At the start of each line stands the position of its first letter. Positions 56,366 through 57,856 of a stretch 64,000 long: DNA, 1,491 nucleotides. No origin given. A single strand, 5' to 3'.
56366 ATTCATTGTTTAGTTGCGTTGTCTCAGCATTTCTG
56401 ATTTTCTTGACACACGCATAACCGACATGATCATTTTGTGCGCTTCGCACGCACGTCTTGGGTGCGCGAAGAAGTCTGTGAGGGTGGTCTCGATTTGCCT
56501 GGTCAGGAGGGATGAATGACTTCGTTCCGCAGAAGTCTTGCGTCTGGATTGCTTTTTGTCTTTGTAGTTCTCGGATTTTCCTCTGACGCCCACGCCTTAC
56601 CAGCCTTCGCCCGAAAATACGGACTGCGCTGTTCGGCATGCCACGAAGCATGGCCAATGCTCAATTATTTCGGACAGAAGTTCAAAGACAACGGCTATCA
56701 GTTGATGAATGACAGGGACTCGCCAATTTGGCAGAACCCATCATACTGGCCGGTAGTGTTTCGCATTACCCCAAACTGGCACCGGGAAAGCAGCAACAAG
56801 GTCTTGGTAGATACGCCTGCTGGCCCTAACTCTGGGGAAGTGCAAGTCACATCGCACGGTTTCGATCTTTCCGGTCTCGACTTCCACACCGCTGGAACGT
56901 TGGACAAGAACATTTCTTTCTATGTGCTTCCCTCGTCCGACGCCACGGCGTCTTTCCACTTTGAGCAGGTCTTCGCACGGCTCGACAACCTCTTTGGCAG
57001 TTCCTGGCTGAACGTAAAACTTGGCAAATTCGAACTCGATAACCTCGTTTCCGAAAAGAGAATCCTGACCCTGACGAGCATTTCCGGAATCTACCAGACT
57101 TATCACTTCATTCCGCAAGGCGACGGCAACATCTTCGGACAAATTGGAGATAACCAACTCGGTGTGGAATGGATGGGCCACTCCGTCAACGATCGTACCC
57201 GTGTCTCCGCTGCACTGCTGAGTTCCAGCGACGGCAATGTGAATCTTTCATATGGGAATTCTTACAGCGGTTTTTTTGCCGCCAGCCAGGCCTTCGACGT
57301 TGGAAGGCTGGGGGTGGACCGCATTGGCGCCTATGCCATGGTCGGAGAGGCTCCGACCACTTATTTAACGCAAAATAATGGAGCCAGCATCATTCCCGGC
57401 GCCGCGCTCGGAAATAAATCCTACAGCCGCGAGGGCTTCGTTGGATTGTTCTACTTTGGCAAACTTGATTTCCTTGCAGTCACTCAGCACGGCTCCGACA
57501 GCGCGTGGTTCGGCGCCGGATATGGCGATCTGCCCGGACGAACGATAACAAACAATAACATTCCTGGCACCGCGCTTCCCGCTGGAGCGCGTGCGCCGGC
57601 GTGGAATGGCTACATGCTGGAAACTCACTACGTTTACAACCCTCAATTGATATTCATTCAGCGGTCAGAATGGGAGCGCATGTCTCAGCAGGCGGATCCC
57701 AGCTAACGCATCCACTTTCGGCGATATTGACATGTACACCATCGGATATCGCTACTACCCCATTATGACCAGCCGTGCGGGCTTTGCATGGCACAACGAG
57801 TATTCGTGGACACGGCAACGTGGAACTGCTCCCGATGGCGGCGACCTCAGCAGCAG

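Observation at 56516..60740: Cyc2-like cytochrome-porin + diheme cytochrome c + cupredoxin operon next to heme O synthase: candidate outer-membrane electron-uptake (Fe(II)-oxidation-type) module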

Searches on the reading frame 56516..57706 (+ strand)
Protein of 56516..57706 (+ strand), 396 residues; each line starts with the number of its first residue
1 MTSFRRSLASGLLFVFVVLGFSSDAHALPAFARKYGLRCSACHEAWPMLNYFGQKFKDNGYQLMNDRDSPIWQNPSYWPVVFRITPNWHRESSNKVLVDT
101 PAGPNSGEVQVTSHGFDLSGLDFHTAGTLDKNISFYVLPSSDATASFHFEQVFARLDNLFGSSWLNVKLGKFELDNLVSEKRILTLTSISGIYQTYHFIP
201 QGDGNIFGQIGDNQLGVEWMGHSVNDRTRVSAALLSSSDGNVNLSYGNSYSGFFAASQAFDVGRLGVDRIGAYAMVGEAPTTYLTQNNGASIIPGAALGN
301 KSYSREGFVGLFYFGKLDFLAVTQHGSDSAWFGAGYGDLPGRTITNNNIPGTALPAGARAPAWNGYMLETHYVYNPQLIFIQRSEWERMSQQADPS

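Call 5: search_protein_families(library=pfam, proteins=[window:56516-57706:+], max_evalue=1)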
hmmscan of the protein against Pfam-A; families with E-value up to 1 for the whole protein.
window:56516-57706:+ (396 aa): 0 families

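Call 6: search_protein_families(library=ncbifam, proteins=[window:56516-57706:+], max_evalue=1)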
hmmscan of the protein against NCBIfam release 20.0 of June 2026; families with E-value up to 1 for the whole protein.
window:56516-57706:+ (396 aa): 0 families

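Call 8: find_homologous_proteins(query=window:56516-57706:+, max_evalue=0.001)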
Query window:56516-57706:+ (396 aa): 5726 proteins with E <= 0.001 among 8000 candidates; the best 120 are listed.
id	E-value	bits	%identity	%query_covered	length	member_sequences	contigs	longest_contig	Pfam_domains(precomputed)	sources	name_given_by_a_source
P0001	1.1e-263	892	97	100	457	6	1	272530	-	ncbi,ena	-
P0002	6.2e-257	870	94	100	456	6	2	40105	-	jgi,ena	-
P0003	2.9e-244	828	90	100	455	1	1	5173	-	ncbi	-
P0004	4.1e-235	798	86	100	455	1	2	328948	-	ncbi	ncbi:MAG: hypothetical protein ACRD2U_16695 [Terriglobales bacterium]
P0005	9.5e-229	777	83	100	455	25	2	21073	-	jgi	jgi:hypothetical protein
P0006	6.4e-223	758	83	100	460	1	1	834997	-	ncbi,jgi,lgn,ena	jgi:hypothetical protein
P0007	1.2e-222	757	81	100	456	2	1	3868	-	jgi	jgi:hypothetical protein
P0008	7.8e-222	754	82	100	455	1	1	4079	-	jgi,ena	jgi:hypothetical protein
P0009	2.1e-221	753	81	100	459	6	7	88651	-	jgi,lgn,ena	jgi:hypothetical protein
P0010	9.4e-221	751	81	100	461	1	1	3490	-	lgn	-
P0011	4.8e-218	742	81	99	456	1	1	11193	-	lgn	-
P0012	7.7e-217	738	80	100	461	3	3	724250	-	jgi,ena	-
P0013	1.4e-216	737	81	100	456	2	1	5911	-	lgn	-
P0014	1.1e-215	734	79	99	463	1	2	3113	-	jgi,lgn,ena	jgi:hypothetical protein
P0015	1.6e-215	734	80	100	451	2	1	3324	-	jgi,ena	-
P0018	2.9e-215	733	79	99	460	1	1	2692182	-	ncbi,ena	-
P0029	5.8e-212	722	78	100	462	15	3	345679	-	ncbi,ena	-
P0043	1.4e-208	711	78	99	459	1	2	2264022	-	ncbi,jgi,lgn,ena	-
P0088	8.7e-201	685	75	99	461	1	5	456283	-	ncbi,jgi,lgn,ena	jgi:hypothetical protein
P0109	7.7e-198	675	77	93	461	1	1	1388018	-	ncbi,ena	-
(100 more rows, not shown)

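Call 15: find_encoding_contigs(protein=P0001, flank=10000, max_places=3)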
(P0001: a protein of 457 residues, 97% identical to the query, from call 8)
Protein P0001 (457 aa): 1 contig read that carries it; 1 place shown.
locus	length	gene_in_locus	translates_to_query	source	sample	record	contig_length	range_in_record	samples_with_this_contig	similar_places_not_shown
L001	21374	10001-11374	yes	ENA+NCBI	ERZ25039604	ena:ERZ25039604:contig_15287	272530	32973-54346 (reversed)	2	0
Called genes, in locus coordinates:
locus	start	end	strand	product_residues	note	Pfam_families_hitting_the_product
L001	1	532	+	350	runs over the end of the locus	PF01073:3Beta_HSD, PF01370:Epimerase, PF02719:Polysacc_synt_2 (weak), PF05368:NmrA (weak), PF07993:NAD_binding_4 (faint), PF13460:NAD_binding_10, PF16363:GDP_Man_Dehyd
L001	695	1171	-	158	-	PF13183:Fer4_8 (faint), PF13746:Fer4_18 (faint), PF14697:Fer4_21 (faint), PF12797:Fer4_2 (faint), PF13237:Fer4_10 (weak), PF12838:Fer4_7, PF13187:Fer4_9, PF00037:Fer4, +2 more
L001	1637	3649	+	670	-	PF07676:PD40 (faint)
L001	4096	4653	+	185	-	PF01862:PvlArgDC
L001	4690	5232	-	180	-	PF07617:DUF1579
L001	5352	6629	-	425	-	PF13393:tRNA-synt_His, PF00587:tRNA-synt_2b, PF03129:HGTP_anticodon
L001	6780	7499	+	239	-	-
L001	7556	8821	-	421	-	PF08239:SH3_3 (weak)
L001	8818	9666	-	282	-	-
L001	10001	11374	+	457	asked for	-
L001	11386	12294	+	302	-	PF00034:Cytochrom_C (weak), PF13442:Cytochrome_CBB3, PF00034:Cytochrom_C, PF13442:Cytochrome_CBB3 (weak)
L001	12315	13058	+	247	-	PF13620:CarboxypepD_reg, PF13715:CarbopepD_reg_2 (weak), PF14686:fn3_3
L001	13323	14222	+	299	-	PF01040:UbiA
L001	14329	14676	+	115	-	PF11969:DcpS_C, PF01230:HIT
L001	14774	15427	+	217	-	PF03544:TonB_C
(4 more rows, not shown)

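Call 16: list_cluster_members(proteins=[P0001, P0006, P0018, P0043, P0088, P0109, P0012, P0029])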
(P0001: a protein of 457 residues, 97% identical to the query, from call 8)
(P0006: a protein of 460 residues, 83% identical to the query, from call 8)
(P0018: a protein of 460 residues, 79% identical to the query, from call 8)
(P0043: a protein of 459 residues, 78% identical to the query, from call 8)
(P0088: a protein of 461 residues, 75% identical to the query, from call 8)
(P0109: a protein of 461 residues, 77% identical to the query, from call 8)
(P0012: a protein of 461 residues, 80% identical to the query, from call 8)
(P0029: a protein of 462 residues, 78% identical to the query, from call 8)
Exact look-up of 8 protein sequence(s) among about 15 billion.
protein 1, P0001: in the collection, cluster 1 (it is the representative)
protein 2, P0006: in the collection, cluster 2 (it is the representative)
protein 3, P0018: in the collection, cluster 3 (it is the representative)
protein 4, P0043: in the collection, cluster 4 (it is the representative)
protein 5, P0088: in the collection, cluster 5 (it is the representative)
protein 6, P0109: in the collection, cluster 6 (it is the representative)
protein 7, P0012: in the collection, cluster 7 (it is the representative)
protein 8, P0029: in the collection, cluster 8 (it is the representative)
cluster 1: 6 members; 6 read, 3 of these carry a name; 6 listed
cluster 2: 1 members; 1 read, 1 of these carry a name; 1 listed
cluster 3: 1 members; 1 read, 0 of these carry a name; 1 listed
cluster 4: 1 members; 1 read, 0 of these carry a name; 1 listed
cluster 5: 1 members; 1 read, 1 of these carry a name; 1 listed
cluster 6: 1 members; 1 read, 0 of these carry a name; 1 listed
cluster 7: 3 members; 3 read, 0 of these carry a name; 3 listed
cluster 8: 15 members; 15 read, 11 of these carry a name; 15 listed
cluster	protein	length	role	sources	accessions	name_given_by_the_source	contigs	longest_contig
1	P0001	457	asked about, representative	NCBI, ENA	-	-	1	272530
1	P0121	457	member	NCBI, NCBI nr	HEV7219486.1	MAG TPA: hypothetical protein VGN39_11480 [Terriglobales bacterium] | hypothetical protein [Terriglobales bacterium]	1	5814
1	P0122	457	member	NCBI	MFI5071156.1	MAG: hypothetical protein ACHP8A_09735 [Terriglobales bacterium]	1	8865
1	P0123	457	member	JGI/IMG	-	hypothetical protein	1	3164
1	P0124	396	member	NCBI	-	-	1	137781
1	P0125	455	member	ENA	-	-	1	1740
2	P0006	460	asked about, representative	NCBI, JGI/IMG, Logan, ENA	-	hypothetical protein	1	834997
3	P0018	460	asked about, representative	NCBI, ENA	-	-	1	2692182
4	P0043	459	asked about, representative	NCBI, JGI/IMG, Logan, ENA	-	-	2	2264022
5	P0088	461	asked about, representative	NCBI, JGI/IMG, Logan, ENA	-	hypothetical protein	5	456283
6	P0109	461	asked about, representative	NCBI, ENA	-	-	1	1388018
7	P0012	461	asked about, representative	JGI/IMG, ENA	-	-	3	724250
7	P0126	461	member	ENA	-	-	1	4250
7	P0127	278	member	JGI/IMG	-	-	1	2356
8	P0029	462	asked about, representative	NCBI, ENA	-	-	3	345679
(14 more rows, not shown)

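Call 27: find_related_loci(query=A1, collection=genome_contigs, flank=10000)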
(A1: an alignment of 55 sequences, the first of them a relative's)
Query A1 (457 aa) in genome_contigs; peptide patterns used: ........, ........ (x = any residue, [..] = any of these).
516 stretches matched a pattern; 491 encode a relative of the query (tblastn E <= 1e-3); the best 80 are kept; 80 distinct loci.
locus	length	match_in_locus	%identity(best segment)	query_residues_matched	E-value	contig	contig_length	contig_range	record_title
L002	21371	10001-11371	100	1-457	0e+0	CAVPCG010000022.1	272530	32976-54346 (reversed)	MAG: uncultured Acidobacteriaceae bacterium isolate MFD10064.bin.1.5 genome assembly, contig: contig_15287, whole genome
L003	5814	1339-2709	98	1-457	0e+0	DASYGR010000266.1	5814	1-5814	MAG TPA_asm: Terriglobales bacterium isolate SMAG_U4219 k141_810257, whole genome shotgun sequence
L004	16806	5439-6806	95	1-457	0e+0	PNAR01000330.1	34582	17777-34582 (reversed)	MAG: Acidobacteriaceae bacterium isolate palsa_188 73.20110800_P1D.77_contig_17255, whole genome shotgun sequence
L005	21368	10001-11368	93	1-457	0e+0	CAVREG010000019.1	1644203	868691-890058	MAG: uncultured Acidobacteriaceae bacterium isolate MFD10064.bin.1.149 genome assembly, contig: contig_9631, whole genom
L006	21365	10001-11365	86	1-457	0e+0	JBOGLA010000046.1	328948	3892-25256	MAG: Terriglobales bacterium isolate TC-S_metawrap_bin.7 k127_1007440, whole genome shotgun sequence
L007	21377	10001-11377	83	1-457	0e+0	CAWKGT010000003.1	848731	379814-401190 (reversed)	MAG: uncultured Acidobacteriaceae bacterium isolate MFD09603.bin.1.24 genome assembly, contig: contig_7326, whole genome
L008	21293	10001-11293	82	25-457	0e+0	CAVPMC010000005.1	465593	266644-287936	MAG: Terriglobales bacterium isolate MFD10113.bin.2.60 genome assembly, contig: contig_21709, whole genome shotgun seque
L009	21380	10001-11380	78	1-457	0e+0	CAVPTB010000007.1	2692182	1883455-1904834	MAG: uncultured Acidobacteriaceae bacterium isolate MFD09671.bin.2.121 genome assembly, contig: contig_4106, whole genom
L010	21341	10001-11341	78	6-457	0e+0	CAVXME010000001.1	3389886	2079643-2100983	MAG: Terriglobales bacterium isolate MFD01689.bin.1.23 genome assembly, contig: contig_15185, whole genome shotgun seque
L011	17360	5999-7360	77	7-457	0e+0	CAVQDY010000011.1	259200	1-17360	MAG: Terriglobia bacterium isolate MFD02248.bin.1.108 genome assembly, contig: contig_20967, whole genome shotgun sequen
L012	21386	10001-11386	77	1-457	0e+0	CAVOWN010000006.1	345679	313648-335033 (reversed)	MAG: Terriglobales bacterium isolate MFD00082.bin.1.144 genome assembly, contig: contig_329, whole genome shotgun sequen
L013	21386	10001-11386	76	1-457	0e+0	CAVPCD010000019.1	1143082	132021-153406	MAG: uncultured Acidobacteriota bacterium isolate MFD10064.bin.1.147 genome assembly, contig: contig_6825, whole genome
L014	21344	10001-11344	77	12-457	0e+0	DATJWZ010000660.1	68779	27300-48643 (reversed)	MAG TPA_asm: Candidatus Eisenbacteria bacterium isolate SMAG_U15113 k141_3387185, whole genome shotgun sequence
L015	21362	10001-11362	77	12-457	0e+0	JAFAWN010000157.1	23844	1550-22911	MAG: Terriglobales bacterium isolate CP_BM_RX_63 BM_RX_k147_7603117, whole genome shotgun sequence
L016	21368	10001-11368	76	1-457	0e+0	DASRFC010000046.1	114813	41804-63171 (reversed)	MAG TPA_asm: Terriglobales bacterium isolate SMAG_U10022 k141_1746185, whole genome shotgun sequence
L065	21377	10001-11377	70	8-457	0e+0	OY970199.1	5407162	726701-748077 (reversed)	MAG: uncultured Acidobacteriaceae bacterium isolate MFD04463.bin.1.15 genome assembly, chromosome: 1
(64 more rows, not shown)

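Call 32: search_protein_families(library=pfam, proteins=[L006:13109-13957:+, L006:13994-15796:+, L006:15844-16518:+, L006:16553-17176:+, L006:17201-17515:+, L006:17412-17822:+, L006:17832-18731:+], max_evalue=0.001)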
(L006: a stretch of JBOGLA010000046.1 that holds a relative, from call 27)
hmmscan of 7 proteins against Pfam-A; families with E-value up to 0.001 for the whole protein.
L006:13109-13957:+ (282 aa): 2 families
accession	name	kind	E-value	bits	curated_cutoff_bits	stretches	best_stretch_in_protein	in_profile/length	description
PF00116.26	COX2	-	1.1e-08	35.5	22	1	190-261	44-115/120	Cytochrome C oxidase subunit II, periplasmic domain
PF13473.12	Cupredoxin_1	-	0.00076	19.9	27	0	191-249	34-93/104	Cupredoxin-like domain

L006:13994-15796:+ (600 aa): 1 family
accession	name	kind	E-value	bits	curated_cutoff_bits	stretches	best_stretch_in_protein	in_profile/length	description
PF00115.25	COX1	-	6.9e-123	411.2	34.8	1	37-514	2-434/436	Cytochrome C and Quinol oxidase polypeptide I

L006:15844-16518:+ (224 aa): 1 family
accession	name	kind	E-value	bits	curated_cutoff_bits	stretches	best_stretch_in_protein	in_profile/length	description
PF00510.24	COX3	-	3.3e-12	47.3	23.8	1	88-218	127-251/258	Cytochrome c oxidase subunit III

L006:16553-17176:+ (207 aa): 1 family
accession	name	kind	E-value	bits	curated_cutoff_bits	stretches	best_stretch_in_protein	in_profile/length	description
PF00510.24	COX3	-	2.9e-09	37.6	23.8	1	26-202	77-255/258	Cytochrome c oxidase subunit III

L006:17201-17515:+ (104 aa): 1 family
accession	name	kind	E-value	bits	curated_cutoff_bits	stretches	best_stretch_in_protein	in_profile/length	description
PF03626.19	COX4_pro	-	9.5e-06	26.4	28.9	1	15-82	2-69/72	Prokaryotic Cytochrome C oxidase subunit IV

L006:17412-17822:+ (136 aa): 0 families

L006:17832-18731:+ (299 aa): 1 family
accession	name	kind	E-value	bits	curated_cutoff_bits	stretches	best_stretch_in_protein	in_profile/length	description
PF01040.23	UbiA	-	4.3e-53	180.6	34.2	1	36-272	2-237/250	UbiA prenyltransferase family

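Call 36: predict_structure(alignment_id=A1)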
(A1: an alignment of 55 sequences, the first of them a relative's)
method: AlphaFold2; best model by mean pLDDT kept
length: 457 residues; sequences in the alignment: 55
mean_pLDDT: 66.7   pTM: 0.65
mean pLDDT of the five models: 66.7, 62.1, 61.1, 60.9, 59.9
residues with pLDDT >= 90: 37; 70-90: 174; 50-70: 156; < 50: 90
segments of 3 or more residues with pLDDT < 50: 23-77, 179-183, 239-244, 333-344, 346-351
pLDDT, mean of each block of 10 residues (from residue 1): 68 83 43 28 23 26 29 45 81 90 89 83 63 67 61 69 67 52 57 75 62 57 58 58 54 78 73 81 66 67 84 79 83 45 47 62 87 74 86 72 90 72 82 89 91 77
secondary structure, 60 per line:
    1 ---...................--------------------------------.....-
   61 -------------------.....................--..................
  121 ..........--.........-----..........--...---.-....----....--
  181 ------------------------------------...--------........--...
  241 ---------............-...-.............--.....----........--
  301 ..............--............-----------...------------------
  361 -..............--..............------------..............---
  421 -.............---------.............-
elements in order: H4-22 H55-59 E80-100 E103-130 E133-141 E147-156 E167-170 H175-178 E217-219 E228-235 E250-261 E267-279 E282-286 E291-298 E301-314 E317-328 E362-375 E378-391 E404-417 E422-434 E444-456
